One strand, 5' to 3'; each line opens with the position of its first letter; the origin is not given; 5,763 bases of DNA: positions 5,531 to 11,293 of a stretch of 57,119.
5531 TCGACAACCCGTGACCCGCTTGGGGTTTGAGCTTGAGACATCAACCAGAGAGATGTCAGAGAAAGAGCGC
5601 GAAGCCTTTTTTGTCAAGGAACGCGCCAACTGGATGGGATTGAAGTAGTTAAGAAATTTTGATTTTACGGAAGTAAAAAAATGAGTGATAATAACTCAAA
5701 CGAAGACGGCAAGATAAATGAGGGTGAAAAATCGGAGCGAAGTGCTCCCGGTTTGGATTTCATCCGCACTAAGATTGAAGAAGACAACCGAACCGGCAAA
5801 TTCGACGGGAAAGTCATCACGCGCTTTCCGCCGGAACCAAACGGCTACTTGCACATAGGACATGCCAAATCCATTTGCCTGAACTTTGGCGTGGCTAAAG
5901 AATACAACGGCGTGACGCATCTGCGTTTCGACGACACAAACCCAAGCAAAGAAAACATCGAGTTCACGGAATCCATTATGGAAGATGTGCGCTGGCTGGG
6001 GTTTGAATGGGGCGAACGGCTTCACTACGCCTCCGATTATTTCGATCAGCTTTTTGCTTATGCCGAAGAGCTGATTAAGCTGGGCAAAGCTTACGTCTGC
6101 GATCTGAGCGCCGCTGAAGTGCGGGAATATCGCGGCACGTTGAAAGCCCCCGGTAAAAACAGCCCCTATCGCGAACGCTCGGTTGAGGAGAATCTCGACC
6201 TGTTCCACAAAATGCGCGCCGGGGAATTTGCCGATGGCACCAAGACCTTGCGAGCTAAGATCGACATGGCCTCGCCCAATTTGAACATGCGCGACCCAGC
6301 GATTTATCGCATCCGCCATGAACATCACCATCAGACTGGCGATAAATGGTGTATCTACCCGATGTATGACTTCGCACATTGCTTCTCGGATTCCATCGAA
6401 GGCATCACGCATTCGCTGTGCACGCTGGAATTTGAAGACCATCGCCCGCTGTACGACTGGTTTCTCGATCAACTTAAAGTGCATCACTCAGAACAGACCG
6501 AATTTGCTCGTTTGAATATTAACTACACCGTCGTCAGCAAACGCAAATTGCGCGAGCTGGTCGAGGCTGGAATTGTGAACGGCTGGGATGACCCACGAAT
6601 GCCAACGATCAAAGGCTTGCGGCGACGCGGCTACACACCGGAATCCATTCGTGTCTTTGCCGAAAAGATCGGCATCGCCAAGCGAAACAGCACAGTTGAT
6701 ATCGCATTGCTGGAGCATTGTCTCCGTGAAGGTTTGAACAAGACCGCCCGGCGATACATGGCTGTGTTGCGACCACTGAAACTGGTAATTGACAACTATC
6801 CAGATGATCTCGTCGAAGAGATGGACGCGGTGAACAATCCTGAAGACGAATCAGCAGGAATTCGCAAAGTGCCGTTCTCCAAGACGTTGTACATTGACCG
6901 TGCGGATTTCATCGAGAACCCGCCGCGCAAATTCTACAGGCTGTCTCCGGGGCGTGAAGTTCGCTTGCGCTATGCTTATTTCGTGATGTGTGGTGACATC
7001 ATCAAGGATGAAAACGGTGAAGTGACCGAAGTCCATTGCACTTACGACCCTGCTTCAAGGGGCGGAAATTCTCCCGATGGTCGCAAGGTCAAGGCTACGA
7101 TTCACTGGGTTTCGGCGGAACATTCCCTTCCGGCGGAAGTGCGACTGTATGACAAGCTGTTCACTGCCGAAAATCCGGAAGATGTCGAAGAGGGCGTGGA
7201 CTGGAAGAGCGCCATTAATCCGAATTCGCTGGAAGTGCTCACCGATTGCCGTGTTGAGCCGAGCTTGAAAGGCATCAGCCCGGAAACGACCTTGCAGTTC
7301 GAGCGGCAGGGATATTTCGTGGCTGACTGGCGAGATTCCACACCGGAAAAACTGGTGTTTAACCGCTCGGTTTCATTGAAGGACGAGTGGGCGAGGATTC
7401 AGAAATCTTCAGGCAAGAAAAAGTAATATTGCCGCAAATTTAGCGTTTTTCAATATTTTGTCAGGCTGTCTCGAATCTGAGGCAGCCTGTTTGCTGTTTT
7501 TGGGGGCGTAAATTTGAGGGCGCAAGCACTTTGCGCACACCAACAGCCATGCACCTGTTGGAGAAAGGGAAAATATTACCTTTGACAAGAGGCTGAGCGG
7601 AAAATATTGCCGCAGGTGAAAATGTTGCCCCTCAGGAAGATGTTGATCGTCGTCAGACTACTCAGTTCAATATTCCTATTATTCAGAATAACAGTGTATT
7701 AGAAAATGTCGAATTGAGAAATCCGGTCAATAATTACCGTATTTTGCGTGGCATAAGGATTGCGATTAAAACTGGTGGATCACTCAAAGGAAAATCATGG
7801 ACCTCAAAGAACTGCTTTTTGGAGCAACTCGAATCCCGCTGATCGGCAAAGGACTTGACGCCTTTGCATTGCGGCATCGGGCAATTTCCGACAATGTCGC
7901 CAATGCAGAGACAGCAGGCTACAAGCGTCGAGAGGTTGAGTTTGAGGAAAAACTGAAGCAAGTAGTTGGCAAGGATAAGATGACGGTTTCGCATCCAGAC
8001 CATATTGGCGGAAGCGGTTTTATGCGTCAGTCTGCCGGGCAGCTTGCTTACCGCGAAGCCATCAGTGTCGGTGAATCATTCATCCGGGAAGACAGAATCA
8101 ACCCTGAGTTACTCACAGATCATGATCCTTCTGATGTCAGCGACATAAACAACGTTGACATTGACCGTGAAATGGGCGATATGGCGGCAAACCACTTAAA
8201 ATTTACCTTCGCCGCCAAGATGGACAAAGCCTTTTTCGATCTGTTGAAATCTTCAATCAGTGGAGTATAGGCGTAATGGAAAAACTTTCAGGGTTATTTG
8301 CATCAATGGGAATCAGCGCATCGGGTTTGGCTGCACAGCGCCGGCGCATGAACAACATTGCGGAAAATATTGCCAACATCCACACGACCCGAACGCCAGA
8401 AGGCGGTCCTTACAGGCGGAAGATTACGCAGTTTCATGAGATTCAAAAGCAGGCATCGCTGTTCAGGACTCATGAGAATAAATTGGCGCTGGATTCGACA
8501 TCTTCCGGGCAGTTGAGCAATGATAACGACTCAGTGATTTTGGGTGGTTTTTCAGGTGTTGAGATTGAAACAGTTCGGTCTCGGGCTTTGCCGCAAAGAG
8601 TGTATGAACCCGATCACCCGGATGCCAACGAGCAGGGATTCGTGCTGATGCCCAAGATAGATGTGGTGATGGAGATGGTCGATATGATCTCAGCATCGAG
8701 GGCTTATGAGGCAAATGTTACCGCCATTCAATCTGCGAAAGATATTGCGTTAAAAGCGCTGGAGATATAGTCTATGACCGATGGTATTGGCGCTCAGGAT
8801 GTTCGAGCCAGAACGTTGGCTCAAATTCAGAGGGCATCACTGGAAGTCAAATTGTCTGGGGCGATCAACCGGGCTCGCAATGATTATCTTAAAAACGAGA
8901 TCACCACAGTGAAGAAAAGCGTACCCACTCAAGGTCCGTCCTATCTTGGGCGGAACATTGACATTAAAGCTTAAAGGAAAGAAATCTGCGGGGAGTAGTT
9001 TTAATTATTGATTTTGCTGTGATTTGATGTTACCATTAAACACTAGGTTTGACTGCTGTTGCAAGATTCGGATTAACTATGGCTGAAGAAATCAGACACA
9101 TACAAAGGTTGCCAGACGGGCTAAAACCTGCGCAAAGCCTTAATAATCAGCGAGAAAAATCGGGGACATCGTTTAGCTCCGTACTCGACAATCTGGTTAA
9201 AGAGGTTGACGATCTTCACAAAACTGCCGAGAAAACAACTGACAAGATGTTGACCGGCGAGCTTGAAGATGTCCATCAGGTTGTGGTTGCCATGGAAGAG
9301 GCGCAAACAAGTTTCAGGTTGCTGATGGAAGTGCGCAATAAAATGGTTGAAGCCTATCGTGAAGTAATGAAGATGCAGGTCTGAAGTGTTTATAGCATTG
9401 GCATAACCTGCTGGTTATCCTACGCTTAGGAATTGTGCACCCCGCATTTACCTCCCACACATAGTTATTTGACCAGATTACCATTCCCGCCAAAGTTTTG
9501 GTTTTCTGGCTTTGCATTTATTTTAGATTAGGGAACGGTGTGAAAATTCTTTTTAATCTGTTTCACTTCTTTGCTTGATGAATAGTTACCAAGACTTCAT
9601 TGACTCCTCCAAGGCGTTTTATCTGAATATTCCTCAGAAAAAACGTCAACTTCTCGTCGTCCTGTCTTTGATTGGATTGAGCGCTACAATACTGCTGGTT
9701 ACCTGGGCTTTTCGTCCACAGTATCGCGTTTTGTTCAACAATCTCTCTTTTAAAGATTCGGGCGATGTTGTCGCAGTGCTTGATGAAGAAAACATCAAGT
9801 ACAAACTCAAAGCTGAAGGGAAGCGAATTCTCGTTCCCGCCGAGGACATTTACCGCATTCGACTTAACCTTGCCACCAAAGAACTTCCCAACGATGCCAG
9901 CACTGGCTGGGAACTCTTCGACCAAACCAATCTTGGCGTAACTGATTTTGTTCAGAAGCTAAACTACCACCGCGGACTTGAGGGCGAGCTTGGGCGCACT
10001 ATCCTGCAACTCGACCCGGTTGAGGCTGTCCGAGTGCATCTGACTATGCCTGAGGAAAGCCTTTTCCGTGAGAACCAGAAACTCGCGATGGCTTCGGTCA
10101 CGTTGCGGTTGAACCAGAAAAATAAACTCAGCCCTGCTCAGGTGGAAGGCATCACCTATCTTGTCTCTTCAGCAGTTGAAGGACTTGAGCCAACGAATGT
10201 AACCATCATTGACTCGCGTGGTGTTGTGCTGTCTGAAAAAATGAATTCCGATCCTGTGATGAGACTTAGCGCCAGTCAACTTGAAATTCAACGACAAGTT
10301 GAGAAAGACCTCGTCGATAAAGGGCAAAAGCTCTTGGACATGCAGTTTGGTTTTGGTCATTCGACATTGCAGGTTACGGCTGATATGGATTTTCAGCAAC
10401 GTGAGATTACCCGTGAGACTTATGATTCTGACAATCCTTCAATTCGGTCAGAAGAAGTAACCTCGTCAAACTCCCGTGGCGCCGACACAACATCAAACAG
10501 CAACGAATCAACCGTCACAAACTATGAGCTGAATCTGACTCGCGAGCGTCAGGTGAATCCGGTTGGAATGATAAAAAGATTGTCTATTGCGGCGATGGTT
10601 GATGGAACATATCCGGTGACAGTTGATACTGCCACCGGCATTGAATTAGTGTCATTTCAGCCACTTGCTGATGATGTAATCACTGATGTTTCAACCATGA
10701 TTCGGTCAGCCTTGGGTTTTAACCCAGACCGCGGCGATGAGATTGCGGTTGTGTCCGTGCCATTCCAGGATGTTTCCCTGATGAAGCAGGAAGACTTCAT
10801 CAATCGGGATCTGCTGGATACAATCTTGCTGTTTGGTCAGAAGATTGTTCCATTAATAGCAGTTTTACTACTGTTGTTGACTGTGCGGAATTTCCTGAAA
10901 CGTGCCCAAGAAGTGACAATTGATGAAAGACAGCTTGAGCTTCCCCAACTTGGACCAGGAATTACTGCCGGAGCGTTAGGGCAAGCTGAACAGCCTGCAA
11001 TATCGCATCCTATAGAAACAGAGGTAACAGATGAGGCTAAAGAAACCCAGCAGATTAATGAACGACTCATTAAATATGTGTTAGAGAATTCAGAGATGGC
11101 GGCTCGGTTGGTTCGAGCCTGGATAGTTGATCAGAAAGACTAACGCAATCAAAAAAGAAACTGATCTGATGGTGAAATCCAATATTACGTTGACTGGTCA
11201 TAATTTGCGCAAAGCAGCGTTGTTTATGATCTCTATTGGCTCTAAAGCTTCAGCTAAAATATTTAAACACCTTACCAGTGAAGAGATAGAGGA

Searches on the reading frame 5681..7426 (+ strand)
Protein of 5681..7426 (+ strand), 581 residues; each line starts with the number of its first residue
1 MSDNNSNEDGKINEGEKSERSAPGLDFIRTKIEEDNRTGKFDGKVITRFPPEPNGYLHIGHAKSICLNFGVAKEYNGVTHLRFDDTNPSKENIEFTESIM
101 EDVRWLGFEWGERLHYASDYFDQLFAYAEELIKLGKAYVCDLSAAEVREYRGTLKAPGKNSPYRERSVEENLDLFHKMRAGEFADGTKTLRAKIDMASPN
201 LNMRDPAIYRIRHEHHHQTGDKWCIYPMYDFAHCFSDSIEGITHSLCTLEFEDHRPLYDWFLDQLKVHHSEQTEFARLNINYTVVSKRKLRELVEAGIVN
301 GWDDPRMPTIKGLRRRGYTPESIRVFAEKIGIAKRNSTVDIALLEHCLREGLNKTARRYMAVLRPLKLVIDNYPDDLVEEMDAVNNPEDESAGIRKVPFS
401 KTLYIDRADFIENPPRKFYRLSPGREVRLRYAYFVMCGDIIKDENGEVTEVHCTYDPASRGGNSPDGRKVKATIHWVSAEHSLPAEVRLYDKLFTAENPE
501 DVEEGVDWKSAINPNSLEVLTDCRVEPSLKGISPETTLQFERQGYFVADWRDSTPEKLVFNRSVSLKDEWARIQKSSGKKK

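Call 48: search_protein_families(library=pfam, proteins=[window:5681-7426:+], max_evalue=0.0001)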
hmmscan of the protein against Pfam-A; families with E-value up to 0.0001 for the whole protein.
window:5681-7426:+ (581 aa): 3 families
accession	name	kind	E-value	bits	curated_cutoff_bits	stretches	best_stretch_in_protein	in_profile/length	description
PF00749.27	tRNA-synt_1c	-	2.5e-110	368.7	23.4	1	44-353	1-313/314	tRNA synthetases class I (E and Q), catalytic domain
PF03950.23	tRNA-synt_1c_C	-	1.4e-29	102.6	23.9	1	356-456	1-91/91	tRNA synthetases class I (E and Q), anti-codon binding domain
PF20974.2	tRNA-synt_1c_C2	-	6.9e-25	88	23.9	1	473-549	1-69/69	tRNA synthetases class I (E and Q), anti-codon binding domain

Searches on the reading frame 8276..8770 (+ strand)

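Call 48: search_protein_families(library=pfam, proteins=[window:8276-8770:+], max_evalue=0.0001)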
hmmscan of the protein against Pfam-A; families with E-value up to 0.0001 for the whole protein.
window:8276-8770:+ (164 aa): 2 families
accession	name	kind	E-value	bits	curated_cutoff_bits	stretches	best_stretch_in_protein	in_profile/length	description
PF06429.18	Flg_bbr_C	-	2.5e-13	49.7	23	1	120-163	2-45/46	Flagellar basal body rod FlgEFG protein C-terminal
PF00460.25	Flg_bb_rod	-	2.6e-05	24.5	20.7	1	13-38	3-28/31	Flagella basal body rod protein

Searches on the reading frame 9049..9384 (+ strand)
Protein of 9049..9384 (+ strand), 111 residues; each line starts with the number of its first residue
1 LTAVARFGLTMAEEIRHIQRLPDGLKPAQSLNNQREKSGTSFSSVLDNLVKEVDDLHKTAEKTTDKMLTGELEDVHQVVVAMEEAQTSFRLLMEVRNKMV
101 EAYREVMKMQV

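Call 48: search_protein_families(library=pfam, proteins=[window:9049-9384:+], max_evalue=0.0001)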
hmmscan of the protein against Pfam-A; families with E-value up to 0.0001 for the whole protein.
window:9049-9384:+ (111 aa): 1 family
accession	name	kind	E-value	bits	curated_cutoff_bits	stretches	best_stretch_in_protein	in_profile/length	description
PF02049.23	FliE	-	1.9e-27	95.6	22.4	1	29-111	7-89/89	Flagellar hook-basal body complex protein FliE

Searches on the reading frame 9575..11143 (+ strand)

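Call 48: search_protein_families(library=pfam, proteins=[window:9575-11143:+], max_evalue=0.0001)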
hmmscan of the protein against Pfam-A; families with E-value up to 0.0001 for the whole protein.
window:9575-11143:+ (522 aa): 2 families
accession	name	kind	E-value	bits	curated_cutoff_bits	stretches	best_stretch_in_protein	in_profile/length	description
PF01514.23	YscJ_FliF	-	1.5e-62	211.1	24.4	1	47-220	3-178/179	Secretory protein of YscJ/FliF family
PF08345.17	YscJ_FliF_C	-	7e-30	104.9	23.8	1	255-397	2-147/147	Flagellar M-ring protein C-terminal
